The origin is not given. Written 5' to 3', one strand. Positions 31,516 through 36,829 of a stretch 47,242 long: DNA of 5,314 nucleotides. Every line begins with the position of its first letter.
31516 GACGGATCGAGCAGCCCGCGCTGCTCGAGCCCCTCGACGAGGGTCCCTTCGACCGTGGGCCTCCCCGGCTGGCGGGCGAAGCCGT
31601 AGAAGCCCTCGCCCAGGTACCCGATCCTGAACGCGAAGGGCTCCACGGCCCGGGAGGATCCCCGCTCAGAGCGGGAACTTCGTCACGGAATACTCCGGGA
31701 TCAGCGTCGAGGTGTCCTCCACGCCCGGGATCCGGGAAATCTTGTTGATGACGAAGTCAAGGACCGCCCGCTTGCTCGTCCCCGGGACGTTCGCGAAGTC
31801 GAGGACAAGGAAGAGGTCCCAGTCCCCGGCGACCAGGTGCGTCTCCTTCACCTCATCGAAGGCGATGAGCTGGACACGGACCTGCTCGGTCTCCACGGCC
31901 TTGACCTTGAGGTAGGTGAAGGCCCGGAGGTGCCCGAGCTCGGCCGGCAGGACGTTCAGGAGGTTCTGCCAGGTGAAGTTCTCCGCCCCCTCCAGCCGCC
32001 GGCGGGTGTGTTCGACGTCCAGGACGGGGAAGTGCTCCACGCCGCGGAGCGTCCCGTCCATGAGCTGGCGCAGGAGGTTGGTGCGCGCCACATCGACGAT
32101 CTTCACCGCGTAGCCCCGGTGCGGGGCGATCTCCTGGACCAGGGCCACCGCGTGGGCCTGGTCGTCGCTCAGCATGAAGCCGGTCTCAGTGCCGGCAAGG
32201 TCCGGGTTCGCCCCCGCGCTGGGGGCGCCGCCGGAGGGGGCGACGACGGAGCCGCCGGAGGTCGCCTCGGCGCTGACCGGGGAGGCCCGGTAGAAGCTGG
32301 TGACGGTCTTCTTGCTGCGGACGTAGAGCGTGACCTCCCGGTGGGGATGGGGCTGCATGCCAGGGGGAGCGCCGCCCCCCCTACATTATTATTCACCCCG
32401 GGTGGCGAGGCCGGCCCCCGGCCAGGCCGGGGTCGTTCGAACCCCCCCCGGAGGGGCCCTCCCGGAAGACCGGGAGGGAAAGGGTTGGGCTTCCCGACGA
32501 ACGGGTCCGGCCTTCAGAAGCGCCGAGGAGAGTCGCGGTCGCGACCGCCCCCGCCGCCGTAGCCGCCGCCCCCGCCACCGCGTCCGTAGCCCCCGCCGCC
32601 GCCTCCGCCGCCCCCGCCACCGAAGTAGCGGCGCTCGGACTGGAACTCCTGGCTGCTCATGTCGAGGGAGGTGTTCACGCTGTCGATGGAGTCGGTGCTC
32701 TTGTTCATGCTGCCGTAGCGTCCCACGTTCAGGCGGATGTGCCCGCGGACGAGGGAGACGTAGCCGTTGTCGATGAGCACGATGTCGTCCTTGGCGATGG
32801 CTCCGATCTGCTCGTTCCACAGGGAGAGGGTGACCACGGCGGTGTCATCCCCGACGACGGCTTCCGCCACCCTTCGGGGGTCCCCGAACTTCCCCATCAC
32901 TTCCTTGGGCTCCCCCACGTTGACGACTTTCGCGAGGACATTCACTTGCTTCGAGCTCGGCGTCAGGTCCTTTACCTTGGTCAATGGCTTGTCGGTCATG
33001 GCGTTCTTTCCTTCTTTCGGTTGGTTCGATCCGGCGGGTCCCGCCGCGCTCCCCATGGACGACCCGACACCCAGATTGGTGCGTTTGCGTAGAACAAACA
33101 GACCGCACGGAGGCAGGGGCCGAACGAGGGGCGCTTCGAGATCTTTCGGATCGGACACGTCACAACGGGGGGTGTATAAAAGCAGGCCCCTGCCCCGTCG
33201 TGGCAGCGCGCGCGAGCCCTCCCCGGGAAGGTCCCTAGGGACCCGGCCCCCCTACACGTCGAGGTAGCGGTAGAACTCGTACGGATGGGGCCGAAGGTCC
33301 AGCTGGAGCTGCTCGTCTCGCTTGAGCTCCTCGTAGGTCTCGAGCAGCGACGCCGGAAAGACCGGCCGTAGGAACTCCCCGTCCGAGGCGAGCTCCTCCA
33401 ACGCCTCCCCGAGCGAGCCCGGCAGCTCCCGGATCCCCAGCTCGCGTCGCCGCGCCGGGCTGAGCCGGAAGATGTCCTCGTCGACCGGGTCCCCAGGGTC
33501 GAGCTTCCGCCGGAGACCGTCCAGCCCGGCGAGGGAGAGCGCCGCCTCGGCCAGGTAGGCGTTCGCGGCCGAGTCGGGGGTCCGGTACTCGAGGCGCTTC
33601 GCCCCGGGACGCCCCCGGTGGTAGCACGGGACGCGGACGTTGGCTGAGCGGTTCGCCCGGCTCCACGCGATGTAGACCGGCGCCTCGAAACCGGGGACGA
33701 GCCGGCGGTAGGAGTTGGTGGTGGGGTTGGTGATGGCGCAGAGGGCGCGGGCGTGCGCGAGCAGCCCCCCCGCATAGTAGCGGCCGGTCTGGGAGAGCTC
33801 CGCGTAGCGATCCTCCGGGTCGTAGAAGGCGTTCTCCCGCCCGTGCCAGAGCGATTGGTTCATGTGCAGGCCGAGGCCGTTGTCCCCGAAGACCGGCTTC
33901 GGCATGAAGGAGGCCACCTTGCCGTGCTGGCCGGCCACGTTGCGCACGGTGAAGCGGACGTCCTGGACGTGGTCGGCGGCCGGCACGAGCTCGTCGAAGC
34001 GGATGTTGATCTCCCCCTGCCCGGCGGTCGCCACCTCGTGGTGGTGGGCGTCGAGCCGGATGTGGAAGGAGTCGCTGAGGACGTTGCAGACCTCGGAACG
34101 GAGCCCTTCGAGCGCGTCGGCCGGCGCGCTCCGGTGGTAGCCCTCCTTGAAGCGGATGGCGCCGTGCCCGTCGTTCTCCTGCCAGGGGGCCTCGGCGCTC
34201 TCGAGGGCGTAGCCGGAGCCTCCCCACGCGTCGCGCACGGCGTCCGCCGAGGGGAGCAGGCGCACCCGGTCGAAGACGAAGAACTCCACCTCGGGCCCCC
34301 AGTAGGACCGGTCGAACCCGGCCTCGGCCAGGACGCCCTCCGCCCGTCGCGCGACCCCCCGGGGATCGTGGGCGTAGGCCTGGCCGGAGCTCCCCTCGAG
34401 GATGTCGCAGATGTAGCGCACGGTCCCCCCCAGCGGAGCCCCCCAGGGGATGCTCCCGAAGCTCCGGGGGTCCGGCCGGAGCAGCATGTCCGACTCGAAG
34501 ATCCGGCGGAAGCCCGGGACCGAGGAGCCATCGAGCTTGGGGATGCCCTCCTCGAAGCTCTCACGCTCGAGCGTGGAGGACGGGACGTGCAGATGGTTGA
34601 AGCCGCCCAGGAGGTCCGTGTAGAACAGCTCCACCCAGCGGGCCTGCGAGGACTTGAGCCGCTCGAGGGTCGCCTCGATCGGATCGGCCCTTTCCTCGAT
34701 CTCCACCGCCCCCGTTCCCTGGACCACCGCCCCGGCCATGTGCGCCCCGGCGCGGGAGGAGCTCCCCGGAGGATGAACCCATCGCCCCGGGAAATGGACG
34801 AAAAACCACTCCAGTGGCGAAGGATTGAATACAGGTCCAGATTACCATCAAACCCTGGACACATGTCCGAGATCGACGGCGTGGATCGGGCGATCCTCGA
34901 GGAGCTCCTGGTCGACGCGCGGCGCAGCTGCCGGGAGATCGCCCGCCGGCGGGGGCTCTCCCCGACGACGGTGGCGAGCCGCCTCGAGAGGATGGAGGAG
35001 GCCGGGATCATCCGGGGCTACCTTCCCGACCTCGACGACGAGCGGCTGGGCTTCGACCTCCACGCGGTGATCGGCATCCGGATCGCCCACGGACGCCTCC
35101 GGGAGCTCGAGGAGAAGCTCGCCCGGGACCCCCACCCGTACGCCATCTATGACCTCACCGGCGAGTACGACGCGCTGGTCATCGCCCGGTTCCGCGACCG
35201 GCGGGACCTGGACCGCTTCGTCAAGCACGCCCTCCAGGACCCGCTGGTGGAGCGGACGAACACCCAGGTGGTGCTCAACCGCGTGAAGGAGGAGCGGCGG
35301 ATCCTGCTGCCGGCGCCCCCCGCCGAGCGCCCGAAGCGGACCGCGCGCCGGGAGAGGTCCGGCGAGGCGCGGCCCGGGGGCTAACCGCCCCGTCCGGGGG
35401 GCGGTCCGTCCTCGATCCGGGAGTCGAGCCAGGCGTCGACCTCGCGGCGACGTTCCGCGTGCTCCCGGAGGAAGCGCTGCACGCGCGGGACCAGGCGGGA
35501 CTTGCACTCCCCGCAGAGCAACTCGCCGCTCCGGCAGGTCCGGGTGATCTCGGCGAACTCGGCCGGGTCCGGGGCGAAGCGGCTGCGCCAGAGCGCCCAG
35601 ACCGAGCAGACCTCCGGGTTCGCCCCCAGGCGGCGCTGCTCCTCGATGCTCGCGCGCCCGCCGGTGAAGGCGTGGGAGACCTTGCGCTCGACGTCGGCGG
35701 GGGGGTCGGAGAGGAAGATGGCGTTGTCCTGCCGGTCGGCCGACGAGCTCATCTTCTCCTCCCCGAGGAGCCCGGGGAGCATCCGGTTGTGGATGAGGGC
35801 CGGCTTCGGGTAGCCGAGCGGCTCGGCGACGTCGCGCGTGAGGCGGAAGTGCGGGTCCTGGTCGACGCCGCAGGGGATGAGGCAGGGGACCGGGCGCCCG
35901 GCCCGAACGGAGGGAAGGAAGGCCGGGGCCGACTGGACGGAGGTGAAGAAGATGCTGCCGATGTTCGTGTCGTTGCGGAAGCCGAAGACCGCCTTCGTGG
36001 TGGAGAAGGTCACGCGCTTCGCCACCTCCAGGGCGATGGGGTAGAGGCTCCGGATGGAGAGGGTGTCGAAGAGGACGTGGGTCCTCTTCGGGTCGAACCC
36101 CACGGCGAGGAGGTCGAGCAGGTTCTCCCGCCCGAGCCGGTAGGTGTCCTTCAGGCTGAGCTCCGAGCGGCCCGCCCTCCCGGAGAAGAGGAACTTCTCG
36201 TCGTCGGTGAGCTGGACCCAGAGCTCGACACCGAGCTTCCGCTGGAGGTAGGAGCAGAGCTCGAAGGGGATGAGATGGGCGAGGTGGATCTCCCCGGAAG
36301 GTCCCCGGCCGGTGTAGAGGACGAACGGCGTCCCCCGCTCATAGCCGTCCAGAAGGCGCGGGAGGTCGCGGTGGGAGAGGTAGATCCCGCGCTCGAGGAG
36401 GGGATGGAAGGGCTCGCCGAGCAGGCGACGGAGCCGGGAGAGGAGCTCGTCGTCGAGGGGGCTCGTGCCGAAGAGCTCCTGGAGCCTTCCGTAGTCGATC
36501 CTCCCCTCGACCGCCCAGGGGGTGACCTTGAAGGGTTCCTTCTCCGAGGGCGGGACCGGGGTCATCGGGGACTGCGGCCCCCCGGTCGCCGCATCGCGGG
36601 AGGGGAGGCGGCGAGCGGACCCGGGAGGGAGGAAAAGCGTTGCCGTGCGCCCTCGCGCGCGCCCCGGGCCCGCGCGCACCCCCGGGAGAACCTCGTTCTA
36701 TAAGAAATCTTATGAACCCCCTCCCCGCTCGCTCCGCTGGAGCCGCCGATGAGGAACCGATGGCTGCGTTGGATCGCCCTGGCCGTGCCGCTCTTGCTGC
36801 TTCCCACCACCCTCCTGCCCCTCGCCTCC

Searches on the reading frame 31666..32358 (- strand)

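Call 74: search_protein_families(library=pfam, proteins=[window:31666-32358:-], max_evalue=0.001)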
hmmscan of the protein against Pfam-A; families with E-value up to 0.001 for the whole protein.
window:31666-32358:- (230 aa): 1 family
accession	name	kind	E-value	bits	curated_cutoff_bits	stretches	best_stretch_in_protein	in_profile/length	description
PF01037.27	AsnC_trans_reg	-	3e-09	37.1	25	1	153-220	6-69/73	Lrp/AsnC ligand binding domain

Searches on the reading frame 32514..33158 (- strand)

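Call 74: search_protein_families(library=pfam, proteins=[window:32514-33158:-], max_evalue=0.001)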
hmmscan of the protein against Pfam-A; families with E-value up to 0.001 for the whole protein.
window:32514-33158:- (214 aa): 1 family
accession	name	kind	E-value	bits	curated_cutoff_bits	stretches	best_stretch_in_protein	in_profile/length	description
PF21473.3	Ssb-like_OB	-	4e-14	53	24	1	65-151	1-95/97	Single-stranded DNA binding protein Ssb-like, OB fold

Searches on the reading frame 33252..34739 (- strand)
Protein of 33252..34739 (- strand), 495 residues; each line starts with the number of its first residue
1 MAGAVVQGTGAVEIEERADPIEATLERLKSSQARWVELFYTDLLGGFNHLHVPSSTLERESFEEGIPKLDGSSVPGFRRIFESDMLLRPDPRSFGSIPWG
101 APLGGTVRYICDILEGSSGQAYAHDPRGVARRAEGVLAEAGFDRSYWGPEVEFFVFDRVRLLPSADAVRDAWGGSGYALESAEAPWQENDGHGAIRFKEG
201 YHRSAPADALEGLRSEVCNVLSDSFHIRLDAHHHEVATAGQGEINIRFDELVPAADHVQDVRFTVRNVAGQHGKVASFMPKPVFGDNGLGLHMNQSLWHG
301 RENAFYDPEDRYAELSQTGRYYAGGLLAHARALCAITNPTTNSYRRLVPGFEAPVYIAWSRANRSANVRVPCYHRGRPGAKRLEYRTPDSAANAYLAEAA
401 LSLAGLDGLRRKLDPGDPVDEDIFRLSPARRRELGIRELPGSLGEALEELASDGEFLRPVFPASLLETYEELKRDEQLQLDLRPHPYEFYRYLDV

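Call 8: search_protein_families(library=pfam, proteins=[window:33252-34739:-], max_evalue=1)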
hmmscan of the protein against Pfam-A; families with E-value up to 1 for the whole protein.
window:33252-34739:- (495 aa): 2 families
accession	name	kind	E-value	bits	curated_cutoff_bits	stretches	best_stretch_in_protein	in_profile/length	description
PF00120.29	Gln-synt_C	-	1.6e-114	383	24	1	124-492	2-344/344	Glutamine synthetase, catalytic domain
PF03951.24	Gln-synt_N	-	1.9e-21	75.9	33.4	1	33-115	2-81/82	Glutamine synthetase, beta-Grasp domain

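Call 9: search_protein_families(library=ncbifam, proteins=[window:33252-34739:-], max_evalue=1)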
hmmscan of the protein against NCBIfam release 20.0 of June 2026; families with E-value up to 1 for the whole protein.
window:33252-34739:- (495 aa): 5 families
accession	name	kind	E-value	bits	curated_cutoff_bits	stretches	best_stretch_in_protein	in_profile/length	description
TIGR00653.1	GlnA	equivalog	5.3e-154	513.3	429.15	1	25-494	4-462/462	type I glutamate--ammonia ligase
NF007006.0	PRK09469.1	equivalog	2.3e-117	392.5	845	1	22-493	4-467/469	glutamate--ammonia ligase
NF045547.1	GGputSyn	equivalog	1.3e-71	241.6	650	2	215-476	169-426/438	gamma-glutamylputrescine synthetase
TIGR03105.1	gln_synth_III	equivalog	8.8e-63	212.3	469.6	2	230-493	175-434/435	type III glutamate--ammonia ligase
NF041605.1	gln_syn_GlnII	equivalog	0.00029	20.1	500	1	239-397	173-320/333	glutamine synthetase GlnII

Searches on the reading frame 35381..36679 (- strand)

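Call 8: search_protein_families(library=pfam, proteins=[window:35381-36679:-], max_evalue=1)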
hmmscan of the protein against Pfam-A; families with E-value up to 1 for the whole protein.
window:35381-36679:- (432 aa): 1 family
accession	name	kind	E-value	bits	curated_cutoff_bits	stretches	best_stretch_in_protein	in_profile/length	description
PF00579.31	tRNA-synt_1b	-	8.7e-26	91.4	21.1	1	117-404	4-291/292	tRNA synthetases class I (W and Y)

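Call 9: search_protein_families(library=ncbifam, proteins=[window:35381-36679:-], max_evalue=1)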
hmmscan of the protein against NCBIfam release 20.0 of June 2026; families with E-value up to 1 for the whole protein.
window:35381-36679:- (432 aa): 8 families
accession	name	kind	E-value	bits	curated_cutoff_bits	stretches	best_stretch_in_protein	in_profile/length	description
NF008927.0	PRK12285.1-4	equivalog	5.6e-136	453.6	478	1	47-419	3-367/385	tryptophan--tRNA ligase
NF008924.0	PRK12285.1-1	equivalog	7.6e-117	390.8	644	1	48-418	3-362/381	tryptophan--tRNA ligase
NF008925.0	PRK12285.1-2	equivalog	3e-79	266.6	451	1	51-416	1-355/365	tryptophan--tRNA ligase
NF008926.0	PRK12285.1-3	equivalog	3.1e-69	233.9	320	2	51-287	4-227/429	tryptophan--tRNA ligase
TIGR00233.1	trpS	equivalog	3.3e-67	227.1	176.75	1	118-416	2-297/328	tryptophan--tRNA ligase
NF008928.0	PRK12285.1-5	equivalog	3.5e-49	167.7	891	2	51-290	31-254/530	tryptophan--tRNA ligase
NF006330.0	PRK08560.1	equivalog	1.3e-14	54.1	220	1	117-339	31-250/342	tyrosine--tRNA ligase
NF008922.0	PRK12283.1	equivalog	5.6e-11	42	572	1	291-413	248-361/400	tryptophan--tRNA ligase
